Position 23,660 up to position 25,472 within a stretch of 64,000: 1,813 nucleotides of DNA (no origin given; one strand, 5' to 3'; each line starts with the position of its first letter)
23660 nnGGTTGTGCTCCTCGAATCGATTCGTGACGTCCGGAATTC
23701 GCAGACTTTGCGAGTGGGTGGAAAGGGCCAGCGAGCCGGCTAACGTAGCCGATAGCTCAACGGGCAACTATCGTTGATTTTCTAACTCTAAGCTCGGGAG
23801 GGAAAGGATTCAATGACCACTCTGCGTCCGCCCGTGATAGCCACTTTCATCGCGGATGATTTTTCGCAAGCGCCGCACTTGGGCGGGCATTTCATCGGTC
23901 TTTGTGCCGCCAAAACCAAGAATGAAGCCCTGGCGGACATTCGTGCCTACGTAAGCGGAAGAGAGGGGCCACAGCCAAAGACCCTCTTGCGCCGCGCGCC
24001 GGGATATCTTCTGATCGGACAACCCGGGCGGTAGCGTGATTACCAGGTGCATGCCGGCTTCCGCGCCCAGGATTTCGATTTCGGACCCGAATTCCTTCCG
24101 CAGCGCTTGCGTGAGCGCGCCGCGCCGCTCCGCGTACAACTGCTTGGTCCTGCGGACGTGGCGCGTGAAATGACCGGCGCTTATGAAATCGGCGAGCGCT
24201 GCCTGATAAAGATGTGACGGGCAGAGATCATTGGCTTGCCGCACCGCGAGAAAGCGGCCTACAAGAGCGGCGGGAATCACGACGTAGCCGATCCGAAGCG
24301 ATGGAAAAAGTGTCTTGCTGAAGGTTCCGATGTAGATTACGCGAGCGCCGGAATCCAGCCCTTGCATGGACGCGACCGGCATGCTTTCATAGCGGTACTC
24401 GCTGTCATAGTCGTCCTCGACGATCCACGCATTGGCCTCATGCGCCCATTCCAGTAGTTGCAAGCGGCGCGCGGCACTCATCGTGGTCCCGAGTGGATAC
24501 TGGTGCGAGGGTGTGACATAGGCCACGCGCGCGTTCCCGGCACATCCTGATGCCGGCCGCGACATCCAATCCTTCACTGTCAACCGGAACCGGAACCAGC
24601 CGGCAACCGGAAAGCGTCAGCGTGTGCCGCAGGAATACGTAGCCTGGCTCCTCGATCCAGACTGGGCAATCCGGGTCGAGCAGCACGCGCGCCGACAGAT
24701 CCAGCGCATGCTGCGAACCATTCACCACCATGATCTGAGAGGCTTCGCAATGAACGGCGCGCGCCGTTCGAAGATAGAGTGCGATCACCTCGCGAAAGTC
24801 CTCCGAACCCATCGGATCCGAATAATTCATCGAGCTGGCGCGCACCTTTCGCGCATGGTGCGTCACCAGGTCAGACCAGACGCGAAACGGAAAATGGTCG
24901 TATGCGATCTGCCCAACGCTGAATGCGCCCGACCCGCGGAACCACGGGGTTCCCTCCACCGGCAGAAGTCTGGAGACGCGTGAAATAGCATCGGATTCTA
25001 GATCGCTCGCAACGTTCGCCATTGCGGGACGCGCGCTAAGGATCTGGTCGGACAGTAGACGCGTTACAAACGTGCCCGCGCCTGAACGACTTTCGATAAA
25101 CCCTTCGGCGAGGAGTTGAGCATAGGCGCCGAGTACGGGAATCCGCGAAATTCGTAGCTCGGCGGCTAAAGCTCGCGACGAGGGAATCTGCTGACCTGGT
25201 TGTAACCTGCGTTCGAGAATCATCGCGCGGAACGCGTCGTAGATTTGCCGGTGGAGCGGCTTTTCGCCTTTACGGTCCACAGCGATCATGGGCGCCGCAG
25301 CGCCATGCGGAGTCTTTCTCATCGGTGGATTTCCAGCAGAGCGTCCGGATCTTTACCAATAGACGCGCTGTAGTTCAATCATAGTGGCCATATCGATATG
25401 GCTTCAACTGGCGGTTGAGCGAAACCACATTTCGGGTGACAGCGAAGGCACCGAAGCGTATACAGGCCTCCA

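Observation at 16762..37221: tRNA-Pro 3' half repeated three more times in direct orientation: serial att-like scars bounding about 20 kb with no integrase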

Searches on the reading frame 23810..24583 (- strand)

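Call 10: search_protein_families(library=pfam, proteins=[window:23810-24583:-], max_evalue=0.01)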
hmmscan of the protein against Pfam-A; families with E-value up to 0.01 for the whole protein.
window:23810-24583:- (257 aa): 1 family
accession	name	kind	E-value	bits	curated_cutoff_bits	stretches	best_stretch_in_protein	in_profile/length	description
PF00155.27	Aminotran_1_2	-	4.6e-14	52.8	19.7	1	26-217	154-343/361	Aminotransferase class I and II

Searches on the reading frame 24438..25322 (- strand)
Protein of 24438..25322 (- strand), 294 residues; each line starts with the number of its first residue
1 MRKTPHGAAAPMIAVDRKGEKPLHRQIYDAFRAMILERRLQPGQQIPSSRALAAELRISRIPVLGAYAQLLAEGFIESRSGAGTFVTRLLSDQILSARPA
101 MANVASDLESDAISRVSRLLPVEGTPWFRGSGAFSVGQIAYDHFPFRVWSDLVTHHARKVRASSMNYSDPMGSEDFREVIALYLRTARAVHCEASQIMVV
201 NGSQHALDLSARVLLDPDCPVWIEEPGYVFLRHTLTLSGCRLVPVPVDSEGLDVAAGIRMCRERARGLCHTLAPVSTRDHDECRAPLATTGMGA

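Call 10: search_protein_families(library=pfam, proteins=[window:24438-25322:-], max_evalue=0.01)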
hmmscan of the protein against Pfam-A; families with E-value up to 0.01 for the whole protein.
window:24438-25322:- (294 aa): 2 families
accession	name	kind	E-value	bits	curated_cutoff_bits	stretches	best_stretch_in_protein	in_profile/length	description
PF00392.27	GntR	-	4.1e-16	58.8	27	1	24-86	2-64/64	Bacterial regulatory proteins, gntR family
PF00155.27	Aminotran_1_2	-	3e-11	43.6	19.7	1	136-256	8-132/361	Aminotransferase class I and II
